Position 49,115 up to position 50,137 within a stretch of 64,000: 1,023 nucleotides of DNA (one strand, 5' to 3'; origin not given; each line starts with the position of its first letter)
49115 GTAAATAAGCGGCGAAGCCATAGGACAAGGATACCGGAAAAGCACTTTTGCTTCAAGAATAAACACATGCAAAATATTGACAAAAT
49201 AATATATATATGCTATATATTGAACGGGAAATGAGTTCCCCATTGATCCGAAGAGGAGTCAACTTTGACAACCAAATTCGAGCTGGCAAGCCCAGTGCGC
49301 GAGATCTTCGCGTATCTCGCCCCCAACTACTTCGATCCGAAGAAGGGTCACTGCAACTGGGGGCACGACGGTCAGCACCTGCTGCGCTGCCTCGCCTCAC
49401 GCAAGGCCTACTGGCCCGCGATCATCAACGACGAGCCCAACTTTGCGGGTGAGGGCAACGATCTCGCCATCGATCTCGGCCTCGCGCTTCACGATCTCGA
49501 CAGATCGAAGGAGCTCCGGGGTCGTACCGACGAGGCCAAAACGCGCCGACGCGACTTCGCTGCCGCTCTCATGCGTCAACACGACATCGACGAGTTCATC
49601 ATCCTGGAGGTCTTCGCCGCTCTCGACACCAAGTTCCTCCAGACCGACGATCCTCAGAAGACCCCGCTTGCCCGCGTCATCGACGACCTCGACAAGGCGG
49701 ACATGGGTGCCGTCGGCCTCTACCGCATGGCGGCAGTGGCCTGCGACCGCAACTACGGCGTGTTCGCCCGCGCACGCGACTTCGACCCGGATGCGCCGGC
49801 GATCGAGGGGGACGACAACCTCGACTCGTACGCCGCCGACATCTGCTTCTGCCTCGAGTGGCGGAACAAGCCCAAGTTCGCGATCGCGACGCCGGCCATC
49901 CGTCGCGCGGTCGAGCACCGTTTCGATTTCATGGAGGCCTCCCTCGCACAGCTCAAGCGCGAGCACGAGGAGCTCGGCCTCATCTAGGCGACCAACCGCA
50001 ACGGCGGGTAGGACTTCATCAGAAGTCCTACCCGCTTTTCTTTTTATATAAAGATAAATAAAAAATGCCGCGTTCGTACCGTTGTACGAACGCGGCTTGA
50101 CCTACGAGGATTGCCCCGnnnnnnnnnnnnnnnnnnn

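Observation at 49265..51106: High-GC convergent orphan gene pair framed by back-to-back strong intrinsic terminators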

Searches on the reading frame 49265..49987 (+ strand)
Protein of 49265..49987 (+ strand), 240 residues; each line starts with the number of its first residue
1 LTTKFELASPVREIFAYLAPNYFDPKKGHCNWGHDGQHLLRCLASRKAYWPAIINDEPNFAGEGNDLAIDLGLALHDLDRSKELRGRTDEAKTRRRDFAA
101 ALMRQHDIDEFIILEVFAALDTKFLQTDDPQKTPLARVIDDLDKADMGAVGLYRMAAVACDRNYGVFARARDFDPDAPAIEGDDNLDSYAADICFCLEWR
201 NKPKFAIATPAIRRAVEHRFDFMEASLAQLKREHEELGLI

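Call 5: search_protein_families(library=pfam, proteins=[window:49265-49987:+], max_evalue=1)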
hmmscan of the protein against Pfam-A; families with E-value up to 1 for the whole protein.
window:49265-49987:+ (240 aa): 0 families

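Call 6: find_homologous_proteins(query=window:49265-49987:+)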
Query window:49265-49987:+ (240 aa): 5 proteins with E <= 0.001 among 1082 candidates.
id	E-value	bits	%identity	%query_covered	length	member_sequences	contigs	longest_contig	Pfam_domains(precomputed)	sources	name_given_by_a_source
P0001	1.6e-108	380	70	98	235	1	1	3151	-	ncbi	-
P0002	2.3e-106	373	70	98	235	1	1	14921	-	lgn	-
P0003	3.3e-80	287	56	98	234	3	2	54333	-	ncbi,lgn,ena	-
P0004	9.0e-63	230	61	75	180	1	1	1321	-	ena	-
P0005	1.9e-42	163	40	96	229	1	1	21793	-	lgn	-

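Call 9: find_encoding_contigs(protein=P0003, flank=8000, max_places=4)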
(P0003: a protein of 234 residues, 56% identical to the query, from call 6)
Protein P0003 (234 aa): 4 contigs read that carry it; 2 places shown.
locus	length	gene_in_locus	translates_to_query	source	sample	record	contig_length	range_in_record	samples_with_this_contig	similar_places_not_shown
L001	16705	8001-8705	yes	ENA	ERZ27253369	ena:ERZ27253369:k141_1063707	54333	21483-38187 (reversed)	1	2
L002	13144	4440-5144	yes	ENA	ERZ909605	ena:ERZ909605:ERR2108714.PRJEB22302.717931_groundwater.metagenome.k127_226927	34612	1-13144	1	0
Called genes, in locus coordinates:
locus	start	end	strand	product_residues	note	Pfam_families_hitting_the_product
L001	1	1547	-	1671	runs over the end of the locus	PF13205:Big_5, PF01835:MG2 (faint), PF07703:A2M_BRD (weak), PF00207:A2M (weak)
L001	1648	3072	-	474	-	PF09335:VTT_dom, PF01569:PAP2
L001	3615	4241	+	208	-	PF00300:His_Phos_1 (faint)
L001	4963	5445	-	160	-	PF00885:DMRL_synthase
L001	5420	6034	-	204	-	PF00677:Lum_binding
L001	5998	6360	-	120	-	PF01687:Flavokinase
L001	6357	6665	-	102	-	-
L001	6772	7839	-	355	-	PF01565:FAD_binding_4, PF02873:MurB_C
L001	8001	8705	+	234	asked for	-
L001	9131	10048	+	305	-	-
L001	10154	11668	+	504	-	PF07969:Amidohydro_3, PF01979:Amidohydro_1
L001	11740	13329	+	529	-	-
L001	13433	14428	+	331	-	PF13793:Pribosyltran_N, PF00156:Pribosyltran, PF14572:Pribosyl_synth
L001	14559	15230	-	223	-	PF09335:VTT_dom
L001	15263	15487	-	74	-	-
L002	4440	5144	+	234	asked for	-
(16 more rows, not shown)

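Call 10: find_encoding_contigs(protein=P0005, flank=8000, max_places=4)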
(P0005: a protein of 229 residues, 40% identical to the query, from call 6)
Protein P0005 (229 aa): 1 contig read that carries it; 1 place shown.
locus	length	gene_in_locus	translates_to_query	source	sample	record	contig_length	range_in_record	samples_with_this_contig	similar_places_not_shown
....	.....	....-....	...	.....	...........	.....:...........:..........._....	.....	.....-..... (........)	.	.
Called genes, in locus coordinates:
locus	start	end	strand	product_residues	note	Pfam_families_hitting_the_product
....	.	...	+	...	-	?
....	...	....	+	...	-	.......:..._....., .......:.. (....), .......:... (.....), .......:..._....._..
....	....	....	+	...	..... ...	-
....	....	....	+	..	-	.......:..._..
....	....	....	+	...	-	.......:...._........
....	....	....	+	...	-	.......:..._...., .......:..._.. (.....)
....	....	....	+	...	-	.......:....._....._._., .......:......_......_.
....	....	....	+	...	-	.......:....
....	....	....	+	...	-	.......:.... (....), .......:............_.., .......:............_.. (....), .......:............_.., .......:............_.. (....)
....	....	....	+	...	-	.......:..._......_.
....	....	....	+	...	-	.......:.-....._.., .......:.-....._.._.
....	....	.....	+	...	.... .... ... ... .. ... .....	-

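Call 11: find_encoding_contigs(protein=P0002, flank=8000, max_places=4)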
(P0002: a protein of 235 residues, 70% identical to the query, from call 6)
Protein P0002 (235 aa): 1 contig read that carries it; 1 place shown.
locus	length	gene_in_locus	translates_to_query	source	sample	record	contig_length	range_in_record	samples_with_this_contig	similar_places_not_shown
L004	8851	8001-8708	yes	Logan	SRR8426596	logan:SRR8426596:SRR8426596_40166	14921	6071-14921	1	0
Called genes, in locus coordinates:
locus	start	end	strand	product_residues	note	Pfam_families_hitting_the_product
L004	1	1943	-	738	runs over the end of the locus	PF04932:Wzy_C, PF07719:TPR_2 (faint)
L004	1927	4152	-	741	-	PF04932:Wzy_C, PF13181:TPR_8 (faint), PF14559:TPR_19 (faint)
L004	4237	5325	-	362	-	-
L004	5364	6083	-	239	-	-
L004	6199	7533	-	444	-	PF13231:PMT_2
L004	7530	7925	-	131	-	PF00893:Multi_Drug_Res (faint)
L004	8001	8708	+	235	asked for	-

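Call 17: find_homologous_proteins(query=A1, max_evalue=0.01)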
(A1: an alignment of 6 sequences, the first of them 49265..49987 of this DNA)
Query A1 (6 sequences) (240 aa, profile of the alignment): 14 proteins with E <= 0.01 among 5810 candidates.
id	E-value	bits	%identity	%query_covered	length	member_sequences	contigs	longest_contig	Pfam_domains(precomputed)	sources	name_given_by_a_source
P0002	5.9e-126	437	70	98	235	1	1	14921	-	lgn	-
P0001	1.4e-124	432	70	98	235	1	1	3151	-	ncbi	-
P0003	1.2e-121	423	56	98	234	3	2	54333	-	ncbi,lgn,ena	-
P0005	1.0e-104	367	40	96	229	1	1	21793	-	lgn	-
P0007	5.4e-96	339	57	98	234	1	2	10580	-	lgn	-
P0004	2.7e-90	320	61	75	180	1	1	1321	-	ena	-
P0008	8.6e-86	305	45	97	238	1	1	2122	-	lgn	-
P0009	4.0e-85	303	50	90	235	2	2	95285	-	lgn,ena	-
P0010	8.3e-85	302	47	95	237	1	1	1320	-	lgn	-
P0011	1.2e-82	295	47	95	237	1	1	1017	-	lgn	-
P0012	3.0e-76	274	44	95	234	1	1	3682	-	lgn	-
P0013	6.8e-73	263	39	98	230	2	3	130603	-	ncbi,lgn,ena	-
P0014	1.3e-69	252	40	100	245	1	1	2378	-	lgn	-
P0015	7.7e-64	233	39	95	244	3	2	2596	-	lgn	-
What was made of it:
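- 49265..49987 (+): ORF-A: 240-aa divergent HD-domain (YpgQ/YedJ-like) metal-dependent phosphohydrolase. NCBI annotates it as hypothetical protein AAB367_01010. 14 homologous clusters (call 17).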

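Call 18: find_encoding_contigs(protein=P0009, flank=8000, max_places=3)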
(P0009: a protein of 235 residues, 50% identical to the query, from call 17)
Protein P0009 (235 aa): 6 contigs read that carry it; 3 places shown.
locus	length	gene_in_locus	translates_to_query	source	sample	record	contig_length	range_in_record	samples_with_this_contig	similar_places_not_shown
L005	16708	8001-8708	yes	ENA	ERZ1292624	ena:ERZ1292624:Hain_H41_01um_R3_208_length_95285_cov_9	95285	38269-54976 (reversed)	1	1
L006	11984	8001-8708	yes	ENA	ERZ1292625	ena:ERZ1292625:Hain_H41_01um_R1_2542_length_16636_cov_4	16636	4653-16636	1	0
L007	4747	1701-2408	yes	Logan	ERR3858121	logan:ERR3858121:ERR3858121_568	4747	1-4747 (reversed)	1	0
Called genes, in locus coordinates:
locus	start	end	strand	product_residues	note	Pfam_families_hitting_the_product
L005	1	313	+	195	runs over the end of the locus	PF08241:Methyltransf_11, PF13649:Methyltransf_25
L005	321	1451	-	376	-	PF00155:Aminotran_1_2 (weak), PF00266:Aminotran_5, PF01041:DegT_DnrJ_EryC1, PF01053:Cys_Met_Meta_PP (weak), PF01212:Beta_elim_lyase (weak)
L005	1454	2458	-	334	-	PF01073:3Beta_HSD, PF01370:Epimerase, PF02719:Polysacc_synt_2, PF04321:RmlD_sub_bind, PF05368:NmrA, PF13460:NAD_binding_10, PF16363:GDP_Man_Dehyd, PF07993:NAD_binding_4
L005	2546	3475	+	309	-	PF00535:Glycos_transf_2, PF10111:Glyco_tranf_2_2, PF13641:Glyco_tranf_2_3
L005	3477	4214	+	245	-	PF09359:VTC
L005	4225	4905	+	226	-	PF16316:DUF4956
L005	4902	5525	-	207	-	PF13489:Methyltransf_23 (weak), PF08241:Methyltransf_11, PF13649:Methyltransf_25 (faint)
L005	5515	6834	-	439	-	PF02366:PMT, PF13231:PMT_2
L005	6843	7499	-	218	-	PF01209:Ubie_methyltran, PF13489:Methyltransf_23, PF08241:Methyltransf_11, PF08242:Methyltransf_12 (weak), PF13649:Methyltransf_25, PF13847:Methyltransf_31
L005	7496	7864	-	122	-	PF00893:Multi_Drug_Res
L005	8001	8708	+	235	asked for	-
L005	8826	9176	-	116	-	PF07883:Cupin_2, PF02311:AraC_binding (weak)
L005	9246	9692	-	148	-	PF00293:NUDIX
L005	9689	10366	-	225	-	PF01209:Ubie_methyltran, PF13489:Methyltransf_23, PF05148:Methyltransf_8 (weak), PF13847:Methyltransf_31, PF08241:Methyltransf_11, PF08242:Methyltransf_12, PF13649:Methyltransf_25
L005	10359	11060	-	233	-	PF00535:Glycos_transf_2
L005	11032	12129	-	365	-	PF01041:DegT_DnrJ_EryC1, PF00155:Aminotran_1_2 (weak), PF00266:Aminotran_5 (weak), PF01212:Beta_elim_lyase (faint)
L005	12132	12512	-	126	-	-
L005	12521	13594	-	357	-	PF01370:Epimerase, PF04321:RmlD_sub_bind, PF16363:GDP_Man_Dehyd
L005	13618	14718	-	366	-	PF00534:Glycos_transf_1, PF13692:Glyco_trans_1_4, PF13524:Glyco_trans_1_2 (faint)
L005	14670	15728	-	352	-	PF13439:Glyco_transf_4, PF00534:Glycos_transf_1, PF13692:Glyco_trans_1_4, PF13524:Glyco_trans_1_2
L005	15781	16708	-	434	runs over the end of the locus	PF13231:PMT_2, PF02366:PMT (weak)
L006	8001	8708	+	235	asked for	-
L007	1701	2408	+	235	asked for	-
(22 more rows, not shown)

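Call 19: find_encoding_contigs(protein=P0013, flank=8000, max_places=3)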
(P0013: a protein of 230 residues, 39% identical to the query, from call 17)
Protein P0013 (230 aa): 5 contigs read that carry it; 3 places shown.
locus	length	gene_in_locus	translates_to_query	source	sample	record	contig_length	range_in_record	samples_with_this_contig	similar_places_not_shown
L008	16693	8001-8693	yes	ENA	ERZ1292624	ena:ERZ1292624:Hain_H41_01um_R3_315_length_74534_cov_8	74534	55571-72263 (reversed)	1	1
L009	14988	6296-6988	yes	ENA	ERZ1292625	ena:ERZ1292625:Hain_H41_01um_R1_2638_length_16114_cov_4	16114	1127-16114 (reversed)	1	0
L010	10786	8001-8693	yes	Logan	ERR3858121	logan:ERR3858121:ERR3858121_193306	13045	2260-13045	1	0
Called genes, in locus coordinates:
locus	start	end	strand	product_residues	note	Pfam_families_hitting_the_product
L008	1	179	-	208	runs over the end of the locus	PF13489:Methyltransf_23, PF07021:MetW (weak), PF13649:Methyltransf_25 (weak), PF08241:Methyltransf_11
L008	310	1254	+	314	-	PF00535:Glycos_transf_2, PF10111:Glyco_tranf_2_2 (weak)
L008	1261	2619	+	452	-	PF00881:Nitroreductase, PF14512:TM1586_NiRdase (faint), PF00881:Nitroreductase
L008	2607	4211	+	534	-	PF25840:Ulvan_lyase_N (faint)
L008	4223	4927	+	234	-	PF09359:VTC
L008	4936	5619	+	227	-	PF16316:DUF4956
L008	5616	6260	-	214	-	PF13489:Methyltransf_23, PF08241:Methyltransf_11, PF13649:Methyltransf_25 (weak)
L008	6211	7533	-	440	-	PF13231:PMT_2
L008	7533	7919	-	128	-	-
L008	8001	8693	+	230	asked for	-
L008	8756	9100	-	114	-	PF02311:AraC_binding (weak), PF07883:Cupin_2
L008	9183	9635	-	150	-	PF00293:NUDIX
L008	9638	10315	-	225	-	PF01209:Ubie_methyltran, PF13489:Methyltransf_23, PF13649:Methyltransf_25, PF13847:Methyltransf_31, PF08241:Methyltransf_11, PF08242:Methyltransf_12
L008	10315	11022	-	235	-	PF13641:Glyco_tranf_2_3 (faint), PF00535:Glycos_transf_2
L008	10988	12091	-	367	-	PF00155:Aminotran_1_2 (weak), PF01041:DegT_DnrJ_EryC1, PF00266:Aminotran_5, PF01212:Beta_elim_lyase (weak)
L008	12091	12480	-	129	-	-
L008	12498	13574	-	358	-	PF01370:Epimerase, PF04321:RmlD_sub_bind, PF16363:GDP_Man_Dehyd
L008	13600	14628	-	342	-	PF13692:Glyco_trans_1_4, PF00534:Glycos_transf_1, PF13524:Glyco_trans_1_2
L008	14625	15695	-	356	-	PF00534:Glycos_transf_1, PF13692:Glyco_trans_1_4, PF13524:Glyco_trans_1_2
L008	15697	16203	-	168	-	-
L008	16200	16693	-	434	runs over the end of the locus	PF13231:PMT_2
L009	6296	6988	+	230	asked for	-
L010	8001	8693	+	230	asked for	-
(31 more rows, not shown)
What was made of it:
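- On Genomic island / mobile cassette: A and the cupin are present there (calls 18, 19).
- Synteny of SMR | A | cupin-Nudix-MT-GT2-DegT-GMD in L005 and L008 (calls 18, 19).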

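Call 20: find_encoding_contigs(protein=P0007, flank=8000, max_places=3)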
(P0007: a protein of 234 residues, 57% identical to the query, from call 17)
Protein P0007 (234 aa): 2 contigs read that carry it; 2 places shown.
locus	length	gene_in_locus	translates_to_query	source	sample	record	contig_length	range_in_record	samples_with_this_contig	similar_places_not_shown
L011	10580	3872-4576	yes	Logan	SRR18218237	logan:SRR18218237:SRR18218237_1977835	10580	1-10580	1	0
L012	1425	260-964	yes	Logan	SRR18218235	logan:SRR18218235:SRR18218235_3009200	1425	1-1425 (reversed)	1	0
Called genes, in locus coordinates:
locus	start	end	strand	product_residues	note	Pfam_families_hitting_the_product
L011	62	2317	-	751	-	PF08757:CotH, PF05048:NosD, PF13229:Beta_helix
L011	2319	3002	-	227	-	PF16316:DUF4956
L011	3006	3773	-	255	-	PF09359:VTC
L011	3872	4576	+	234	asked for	-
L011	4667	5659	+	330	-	PF01370:Epimerase, PF04321:RmlD_sub_bind, PF16363:GDP_Man_Dehyd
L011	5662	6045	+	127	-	-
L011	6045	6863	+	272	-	PF05050:Methyltransf_21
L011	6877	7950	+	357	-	PF00155:Aminotran_1_2, PF01041:DegT_DnrJ_EryC1, PF01053:Cys_Met_Meta_PP (weak), PF01212:Beta_elim_lyase (weak), PF00266:Aminotran_5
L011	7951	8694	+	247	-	PF05050:Methyltransf_21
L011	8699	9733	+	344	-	PF00852:Glyco_transf_10 (weak)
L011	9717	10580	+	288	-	?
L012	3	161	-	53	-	?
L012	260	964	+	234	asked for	-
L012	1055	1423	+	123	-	?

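Call 22: predict_structure(alignment_id=A1)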
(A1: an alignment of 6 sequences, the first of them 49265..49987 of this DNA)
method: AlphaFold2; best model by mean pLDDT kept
length: 240 residues; sequences in the alignment: 6
mean_pLDDT: 82.1   pTM: 0.80
mean pLDDT of the five models: 82.1, 81.2, 81.1, 80.6, 80.4
residues with pLDDT >= 90: 116; 70-90: 76; 50-70: 22; < 50: 26
segments of 3 or more residues with pLDDT < 50: 1-3, 156-168, 179-186
pLDDT, mean of each block of 10 residues (from residue 1): 69 95 85 83 93 94 92 93 88 95 97 96 89 94 82 49 45 53 49 84 91 92 86 76
secondary structure, 60 per line:
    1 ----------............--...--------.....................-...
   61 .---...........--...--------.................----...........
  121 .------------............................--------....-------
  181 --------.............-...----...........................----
elements in order: H11-22 H36-56 H58-61 H65-75 H89-105 H110-121 H134-161 H170-173 H189-201 H210-236
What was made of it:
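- On HD-domain metal-dependent phosphohydrolase superfamily (YpgQ/YedJ-like subgroup): AF2 model pLDDT 82, pTM 0.80, ten helices (call 22).
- Closest known: YpgQ. Different: It has a family-specific, strongly conserved C-terminal half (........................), part of which is modelled with low confidence (residues 156-186; call 22).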

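Call 25: fold_search(model_id=the predicted structure, library=pdb)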
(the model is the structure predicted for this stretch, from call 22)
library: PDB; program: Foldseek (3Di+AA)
matches with E <= 10: 92; with E <= 0.001: 0
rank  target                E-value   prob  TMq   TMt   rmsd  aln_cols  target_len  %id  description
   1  2pjq_C                1.4e-02  1.00  0.59  0.65   6.1       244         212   16  Crystal structure of Q88U62_LACPL from Lactobacillus plantarum. Northeast Structural Genomics target LpR71 (released 2007-05-01)
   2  2pjq_B                3.2e-02  1.00  0.56  0.62   6.2       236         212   19  Crystal structure of Q88U62_LACPL from Lactobacillus plantarum. Northeast Structural Genomics target LpR71 (released 2007-05-01)
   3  5ihy_B                4.1e-02  1.00  0.56  0.67   5.0       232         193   17  The crystal structure of Bacillus subtilis SeMet-YpgQ (released 2016-04-27)
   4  3dto_A                4.5e-02  1.00  0.53  0.66   5.4       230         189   16  Crystal structure of the metal-dependent HD domain-containing hydrolase BH2835 from Bacillus halodurans, Northeast Str (released 2008-09-09)
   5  2pjq_D                4.7e-02  1.00  0.52  0.60   6.6       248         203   18  Crystal structure of Q88U62_LACPL from Lactobacillus plantarum. Northeast Structural Genomics target LpR71 (released 2007-05-01)
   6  2qgs_A                6.5e-02  1.00  0.56  0.64   6.1       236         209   19  Crystal structure of SE1688 protein from Staphylococcus epidermidis. Northeast Structural Genomics Consortium target S (released 2007-07-17)
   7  2pq7                  9.5e-02  1.00  0.47  0.61   6.4       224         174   16  Crystal structure of predicted HD superfamily hydrolase (104161995) from uncultured Thermotogales bacterium at 1.45 A re (released 2007-05-15)
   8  5dqv_B                1.5e-01  1.00  0.54  0.68   5.0       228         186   17  The crystal structure of Bacillus subtilis YpgQ (released 2016-04-27)
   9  9h3f_A                2.3e-01  0.98  0.36  0.40   6.1       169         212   17  Cryo-EM structure of YhaM (released 2025-08-06)
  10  5sfs_B                3.0e-01  0.90  0.48  0.39   7.0       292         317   10  CRYSTAL STRUCTURE OF HUMAN PHOSPHODIESTERASE 10 IN COMPLEX WITH n2c(C)c1nc(nn1c(c2)C)CCc3nc(nn3C)N4CC[C@@H](C4)C, micr (released 2022-10-12)
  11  5zq5_A                3.8e-01  0.98  0.38  0.13   5.6       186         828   14  SidE-Ubi (released 2018-05-23)
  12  7mis_C                4.8e-01  0.87  0.45  0.18   6.7       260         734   12  Cryo-EM structure of SidJ-SdeC-CaM reaction intermediate complex (released 2021-08-18)
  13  3uuo_A                5.3e-01  0.77  0.47  0.39   7.9       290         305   10  The discovery of potent, selectivity, and orally bioavailable pyrozoloquinolines as PDE10 inhibitors for the treatment (released 2012-01-25)
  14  4dff_B                5.3e-01  0.75  0.46  0.41   8.4       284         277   13  The SAR development of dihydroimidazoisoquinoline derivatives as phosphodiesterase 10A inhibitors for the treatment of (released 2012-03-14)
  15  5c2h_A                5.6e-01  0.75  0.46  0.38   9.4       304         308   10  PDE10 complexed with 6-chloro-N-[(2,4-dimethylthiazol-5-yl)methyl]-5-methyl-2-[3-(2-quinolyl)propoxy]pyrimidin-4-amine (released 2015-10-07)
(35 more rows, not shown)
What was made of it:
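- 49265..49987 (+): AF2 pLDDT 82; Foldseek top hits are all HD hydrolases, prob 1.0, TM 0.55-0.67 (calls 22, 25).
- Closest known: YpgQ. Same: All-alpha HD fold (TM 0.55-0.67, prob 1.0; call 25).
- Fold match to YpgQ, BH2835 and LpR71 (calls 22, 25).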

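Call 29: find_encoding_contigs(protein=P0001, flank=5000, max_places=3)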
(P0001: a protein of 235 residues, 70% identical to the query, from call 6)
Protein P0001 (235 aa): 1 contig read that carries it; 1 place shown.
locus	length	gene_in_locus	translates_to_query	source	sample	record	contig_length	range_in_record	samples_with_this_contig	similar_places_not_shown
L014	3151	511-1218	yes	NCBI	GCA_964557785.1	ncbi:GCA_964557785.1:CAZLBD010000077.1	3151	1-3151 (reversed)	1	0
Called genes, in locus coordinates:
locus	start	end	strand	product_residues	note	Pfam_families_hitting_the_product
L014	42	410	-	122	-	PF00892:EamA (weak)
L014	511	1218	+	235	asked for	-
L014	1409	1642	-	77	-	PF20803:PaaX_M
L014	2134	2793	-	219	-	PF00106:adh_short, PF13561:adh_short_C2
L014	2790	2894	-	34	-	PF00106:adh_short (weak)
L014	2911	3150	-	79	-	?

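Call 38: search_protein_families(library=ncbifam, proteins=[window:49265-49987:+], max_evalue=1)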
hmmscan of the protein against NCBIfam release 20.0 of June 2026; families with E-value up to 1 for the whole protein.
window:49265-49987:+ (240 aa): 0 families
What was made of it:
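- Closest known: YpgQ. Different: It is not recognised by the Pfam or NCBIfam HD models (calls 5, 38).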
